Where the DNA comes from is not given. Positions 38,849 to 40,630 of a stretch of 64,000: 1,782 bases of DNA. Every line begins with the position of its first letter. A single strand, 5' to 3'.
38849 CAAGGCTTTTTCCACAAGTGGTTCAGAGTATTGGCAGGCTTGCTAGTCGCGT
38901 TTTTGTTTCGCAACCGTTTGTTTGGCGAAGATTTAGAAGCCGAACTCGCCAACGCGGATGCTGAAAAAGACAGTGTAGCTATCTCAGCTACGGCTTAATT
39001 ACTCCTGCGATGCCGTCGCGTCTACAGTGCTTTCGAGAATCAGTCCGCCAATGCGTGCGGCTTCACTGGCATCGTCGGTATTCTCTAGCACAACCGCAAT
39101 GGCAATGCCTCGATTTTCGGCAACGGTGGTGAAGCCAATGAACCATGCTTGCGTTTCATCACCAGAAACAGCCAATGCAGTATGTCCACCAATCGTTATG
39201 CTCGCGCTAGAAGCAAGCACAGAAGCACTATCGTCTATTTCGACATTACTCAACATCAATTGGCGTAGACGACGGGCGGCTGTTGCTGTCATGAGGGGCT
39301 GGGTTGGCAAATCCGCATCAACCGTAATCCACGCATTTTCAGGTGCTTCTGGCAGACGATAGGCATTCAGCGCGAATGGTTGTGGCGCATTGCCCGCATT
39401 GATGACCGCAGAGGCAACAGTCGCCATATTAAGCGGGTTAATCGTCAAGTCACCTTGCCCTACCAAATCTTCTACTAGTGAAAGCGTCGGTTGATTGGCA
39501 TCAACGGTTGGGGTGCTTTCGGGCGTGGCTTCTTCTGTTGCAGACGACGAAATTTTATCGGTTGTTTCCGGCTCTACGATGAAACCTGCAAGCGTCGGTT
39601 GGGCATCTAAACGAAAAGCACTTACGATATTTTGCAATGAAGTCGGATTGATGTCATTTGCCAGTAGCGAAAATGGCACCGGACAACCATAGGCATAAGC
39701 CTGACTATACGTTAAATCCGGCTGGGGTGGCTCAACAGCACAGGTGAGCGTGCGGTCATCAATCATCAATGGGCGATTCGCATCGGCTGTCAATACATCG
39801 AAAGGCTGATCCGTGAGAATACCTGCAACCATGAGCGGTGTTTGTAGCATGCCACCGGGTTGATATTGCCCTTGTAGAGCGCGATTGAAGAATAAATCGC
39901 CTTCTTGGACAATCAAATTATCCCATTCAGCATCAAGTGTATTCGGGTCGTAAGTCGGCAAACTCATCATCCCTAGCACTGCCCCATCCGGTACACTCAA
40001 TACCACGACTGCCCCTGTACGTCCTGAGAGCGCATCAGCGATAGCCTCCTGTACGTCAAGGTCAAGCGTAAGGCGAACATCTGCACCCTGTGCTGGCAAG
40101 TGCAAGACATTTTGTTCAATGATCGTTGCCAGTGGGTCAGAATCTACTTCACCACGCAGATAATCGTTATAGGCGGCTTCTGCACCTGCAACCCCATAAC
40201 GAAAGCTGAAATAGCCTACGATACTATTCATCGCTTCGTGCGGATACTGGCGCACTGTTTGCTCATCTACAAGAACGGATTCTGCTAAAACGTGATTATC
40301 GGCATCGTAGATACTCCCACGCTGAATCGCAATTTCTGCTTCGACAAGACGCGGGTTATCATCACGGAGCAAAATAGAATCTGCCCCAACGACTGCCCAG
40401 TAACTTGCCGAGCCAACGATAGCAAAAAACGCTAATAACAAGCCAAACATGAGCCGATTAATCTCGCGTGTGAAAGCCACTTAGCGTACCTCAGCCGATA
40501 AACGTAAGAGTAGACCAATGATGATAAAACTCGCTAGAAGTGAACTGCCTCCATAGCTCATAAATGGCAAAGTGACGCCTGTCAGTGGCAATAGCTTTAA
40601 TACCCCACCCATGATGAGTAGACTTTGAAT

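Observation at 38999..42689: mtnP - SEDS - class-B PBP operon in which the PBP has lost the SxxK and KTG catalytic motifs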

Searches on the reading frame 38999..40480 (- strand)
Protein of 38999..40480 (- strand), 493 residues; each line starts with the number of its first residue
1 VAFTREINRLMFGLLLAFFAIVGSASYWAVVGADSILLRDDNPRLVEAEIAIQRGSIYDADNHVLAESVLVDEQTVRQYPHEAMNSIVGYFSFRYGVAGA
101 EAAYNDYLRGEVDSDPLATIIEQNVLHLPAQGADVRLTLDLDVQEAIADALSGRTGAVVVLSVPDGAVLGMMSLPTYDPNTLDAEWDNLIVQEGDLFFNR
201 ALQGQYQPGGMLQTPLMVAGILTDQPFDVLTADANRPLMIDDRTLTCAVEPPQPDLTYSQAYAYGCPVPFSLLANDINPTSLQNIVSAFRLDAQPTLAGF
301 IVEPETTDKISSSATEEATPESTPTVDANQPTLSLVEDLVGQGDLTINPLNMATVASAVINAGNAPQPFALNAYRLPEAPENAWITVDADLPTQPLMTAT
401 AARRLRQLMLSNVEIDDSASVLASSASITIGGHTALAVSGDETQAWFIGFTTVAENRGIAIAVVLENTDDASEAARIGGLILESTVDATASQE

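Call 3: search_protein_families(library=pfam, proteins=[window:38999-40480:-], max_evalue=0.01)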
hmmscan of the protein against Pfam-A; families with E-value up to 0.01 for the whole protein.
window:38999-40480:- (493 aa): 3 families
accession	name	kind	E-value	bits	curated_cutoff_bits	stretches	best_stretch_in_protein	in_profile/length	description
PF00905.27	Transpeptidase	-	7.2e-20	71.8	22.1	1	156-475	1-291/299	Penicillin binding protein transpeptidase domain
PF21922.1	PBP_dimer_2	-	1.7e-11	44.6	27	1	54-119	1-68/83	Penicillin binding protein A dimerisation domain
PF03717.20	PBP_dimer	-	0.00099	20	24.4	0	53-69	5-21/180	Penicillin-binding Protein dimerisation domain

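Call 4: search_protein_families(library=ncbifam, proteins=[window:38999-40480:-], max_evalue=0.01)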
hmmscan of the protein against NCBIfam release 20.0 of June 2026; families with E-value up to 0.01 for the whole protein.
window:38999-40480:- (493 aa): 13 families
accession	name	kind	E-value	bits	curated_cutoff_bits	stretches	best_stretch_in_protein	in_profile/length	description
TIGR03423.1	pbp2_mrdA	equivalog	1.5e-38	132.7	455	1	94-482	183-587/593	penicillin-binding protein 2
NF008061.0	PRK10795.1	equivalog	9e-15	54.3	962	1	95-218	206-339/634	peptidoglycan DD-transpeptidase MrdA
TIGR02214.1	spoVD_pbp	equivalog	7.2e-12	44.4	688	1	67-472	136-536/636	stage V sporulation protein D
NF051842.1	PBP4_5_Efaec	equivalog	3.8e-11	42.1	700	1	96-183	291-383/668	penicillin-binding protein PBP4(5)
NF000237.1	MECA_PBP2A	equivalog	6.1e-06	24.8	750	0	115-178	304-367/668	PBP2a family beta-lactam-resistant peptidoglycan transpeptidase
NF000407.1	MECC_PBP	exception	6.1e-06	24.7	1500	1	112-179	302-365/665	PBP2a family beta-lactam-resistant peptidoglycan transpeptidase MecC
NF000406.1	MECB_PBP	exception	2e-05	23.2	1450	1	127-181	316-370/674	PBP2a family beta-lactam-resistant peptidoglycan transpeptidase MecB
NF011685.0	PRK15105.1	subfamily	2.1e-05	23.3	737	0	152-223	256-319/588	peptidoglycan glycosyltransferase FtsI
NF053573.1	PBP2_PenA_Neis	exception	6e-05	21.8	1105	1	96-229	188-328/572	peptidoglycan D,D-transpeptidase PBP2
NF000409.1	MECA_pure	exception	0.00022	19.9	1490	0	112-178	301-367/668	PBP2a family beta-lactam-resistant peptidoglycan transpeptidase MecA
NF000410.1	MECA1_pure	exception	0.00025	19.3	1480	0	127-179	314-366/666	PBP2a family beta-lactam-resistant peptidoglycan transpeptidase MecA1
NF000408.1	MECA2_pure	exception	0.00029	19.2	1525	0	130-178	319-367/668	PBP2a family beta-lactam-resistant peptidoglycan transpeptidase MecA2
NF033378.1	MECD_PBP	exception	0.0017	16.7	1450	0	85-180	277-372/678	PBP2a family beta-lactam-resistant peptidoglycan transpeptidase MecD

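Call 5: search_solved_structures(query=window:38999-40480:-, max_evalue=0.01, show_alignments=3)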
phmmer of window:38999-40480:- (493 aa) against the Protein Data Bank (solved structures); distinct sequences matched with E-value up to 0.01: 62 (the best 60 are shown).
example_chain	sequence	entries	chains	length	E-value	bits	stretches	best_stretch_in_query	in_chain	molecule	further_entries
4mnr_A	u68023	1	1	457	2.1e-27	99.4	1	42-477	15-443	Peptidoglycan glycosyltransferase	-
4ra7_A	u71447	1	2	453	8.8e-27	97.4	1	44-486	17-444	Peptidoglycan glycosyltransferase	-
4n1x_A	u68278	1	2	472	1.1e-26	97.1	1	45-486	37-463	Peptidoglycan glycosyltransferase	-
4jbf_A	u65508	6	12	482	1.1e-26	97.1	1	44-486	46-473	Peptidoglycan glycosyltransferase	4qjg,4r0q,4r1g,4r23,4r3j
3un7_A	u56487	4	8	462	1.9e-17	66.6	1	42-479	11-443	Penicillin-binding protein A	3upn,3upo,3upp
3lo7_A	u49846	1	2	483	2e-17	66.5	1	42-479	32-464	Penicillin-binding protein A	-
8yjx_A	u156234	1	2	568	3.9e-13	52.4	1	91-219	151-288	Penicillin-binding protein 2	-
7kis_A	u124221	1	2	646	4.1e-13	52.3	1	93-221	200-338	Peptidoglycan D,D-transpeptidase MrdA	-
7bn9_A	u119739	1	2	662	9e-12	47.9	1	94-217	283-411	Penicillin-binding protein 3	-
8zpc_A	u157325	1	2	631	1.1e-11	47.7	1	96-290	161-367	Peptidoglycan D,D-transpeptidase MrdA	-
7zg8_AAA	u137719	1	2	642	1.2e-11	47.5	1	96-290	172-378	Peptidoglycan D,D-transpeptidase MrdA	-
6tii_AAA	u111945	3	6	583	3.2e-11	46.1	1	95-219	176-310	Peptidoglycan D,D-transpeptidase MrdA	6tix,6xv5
8tj3_C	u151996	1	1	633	4.7e-11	45.5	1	93-219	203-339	Peptidoglycan D,D-transpeptidase MrdA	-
6g9f_A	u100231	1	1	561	5.2e-11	45.4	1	93-219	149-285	Peptidoglycan D,D-transpeptidase MrdA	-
6g9p_A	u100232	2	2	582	5.4e-11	45.3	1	93-219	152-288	Peptidoglycan D,D-transpeptidase MrdA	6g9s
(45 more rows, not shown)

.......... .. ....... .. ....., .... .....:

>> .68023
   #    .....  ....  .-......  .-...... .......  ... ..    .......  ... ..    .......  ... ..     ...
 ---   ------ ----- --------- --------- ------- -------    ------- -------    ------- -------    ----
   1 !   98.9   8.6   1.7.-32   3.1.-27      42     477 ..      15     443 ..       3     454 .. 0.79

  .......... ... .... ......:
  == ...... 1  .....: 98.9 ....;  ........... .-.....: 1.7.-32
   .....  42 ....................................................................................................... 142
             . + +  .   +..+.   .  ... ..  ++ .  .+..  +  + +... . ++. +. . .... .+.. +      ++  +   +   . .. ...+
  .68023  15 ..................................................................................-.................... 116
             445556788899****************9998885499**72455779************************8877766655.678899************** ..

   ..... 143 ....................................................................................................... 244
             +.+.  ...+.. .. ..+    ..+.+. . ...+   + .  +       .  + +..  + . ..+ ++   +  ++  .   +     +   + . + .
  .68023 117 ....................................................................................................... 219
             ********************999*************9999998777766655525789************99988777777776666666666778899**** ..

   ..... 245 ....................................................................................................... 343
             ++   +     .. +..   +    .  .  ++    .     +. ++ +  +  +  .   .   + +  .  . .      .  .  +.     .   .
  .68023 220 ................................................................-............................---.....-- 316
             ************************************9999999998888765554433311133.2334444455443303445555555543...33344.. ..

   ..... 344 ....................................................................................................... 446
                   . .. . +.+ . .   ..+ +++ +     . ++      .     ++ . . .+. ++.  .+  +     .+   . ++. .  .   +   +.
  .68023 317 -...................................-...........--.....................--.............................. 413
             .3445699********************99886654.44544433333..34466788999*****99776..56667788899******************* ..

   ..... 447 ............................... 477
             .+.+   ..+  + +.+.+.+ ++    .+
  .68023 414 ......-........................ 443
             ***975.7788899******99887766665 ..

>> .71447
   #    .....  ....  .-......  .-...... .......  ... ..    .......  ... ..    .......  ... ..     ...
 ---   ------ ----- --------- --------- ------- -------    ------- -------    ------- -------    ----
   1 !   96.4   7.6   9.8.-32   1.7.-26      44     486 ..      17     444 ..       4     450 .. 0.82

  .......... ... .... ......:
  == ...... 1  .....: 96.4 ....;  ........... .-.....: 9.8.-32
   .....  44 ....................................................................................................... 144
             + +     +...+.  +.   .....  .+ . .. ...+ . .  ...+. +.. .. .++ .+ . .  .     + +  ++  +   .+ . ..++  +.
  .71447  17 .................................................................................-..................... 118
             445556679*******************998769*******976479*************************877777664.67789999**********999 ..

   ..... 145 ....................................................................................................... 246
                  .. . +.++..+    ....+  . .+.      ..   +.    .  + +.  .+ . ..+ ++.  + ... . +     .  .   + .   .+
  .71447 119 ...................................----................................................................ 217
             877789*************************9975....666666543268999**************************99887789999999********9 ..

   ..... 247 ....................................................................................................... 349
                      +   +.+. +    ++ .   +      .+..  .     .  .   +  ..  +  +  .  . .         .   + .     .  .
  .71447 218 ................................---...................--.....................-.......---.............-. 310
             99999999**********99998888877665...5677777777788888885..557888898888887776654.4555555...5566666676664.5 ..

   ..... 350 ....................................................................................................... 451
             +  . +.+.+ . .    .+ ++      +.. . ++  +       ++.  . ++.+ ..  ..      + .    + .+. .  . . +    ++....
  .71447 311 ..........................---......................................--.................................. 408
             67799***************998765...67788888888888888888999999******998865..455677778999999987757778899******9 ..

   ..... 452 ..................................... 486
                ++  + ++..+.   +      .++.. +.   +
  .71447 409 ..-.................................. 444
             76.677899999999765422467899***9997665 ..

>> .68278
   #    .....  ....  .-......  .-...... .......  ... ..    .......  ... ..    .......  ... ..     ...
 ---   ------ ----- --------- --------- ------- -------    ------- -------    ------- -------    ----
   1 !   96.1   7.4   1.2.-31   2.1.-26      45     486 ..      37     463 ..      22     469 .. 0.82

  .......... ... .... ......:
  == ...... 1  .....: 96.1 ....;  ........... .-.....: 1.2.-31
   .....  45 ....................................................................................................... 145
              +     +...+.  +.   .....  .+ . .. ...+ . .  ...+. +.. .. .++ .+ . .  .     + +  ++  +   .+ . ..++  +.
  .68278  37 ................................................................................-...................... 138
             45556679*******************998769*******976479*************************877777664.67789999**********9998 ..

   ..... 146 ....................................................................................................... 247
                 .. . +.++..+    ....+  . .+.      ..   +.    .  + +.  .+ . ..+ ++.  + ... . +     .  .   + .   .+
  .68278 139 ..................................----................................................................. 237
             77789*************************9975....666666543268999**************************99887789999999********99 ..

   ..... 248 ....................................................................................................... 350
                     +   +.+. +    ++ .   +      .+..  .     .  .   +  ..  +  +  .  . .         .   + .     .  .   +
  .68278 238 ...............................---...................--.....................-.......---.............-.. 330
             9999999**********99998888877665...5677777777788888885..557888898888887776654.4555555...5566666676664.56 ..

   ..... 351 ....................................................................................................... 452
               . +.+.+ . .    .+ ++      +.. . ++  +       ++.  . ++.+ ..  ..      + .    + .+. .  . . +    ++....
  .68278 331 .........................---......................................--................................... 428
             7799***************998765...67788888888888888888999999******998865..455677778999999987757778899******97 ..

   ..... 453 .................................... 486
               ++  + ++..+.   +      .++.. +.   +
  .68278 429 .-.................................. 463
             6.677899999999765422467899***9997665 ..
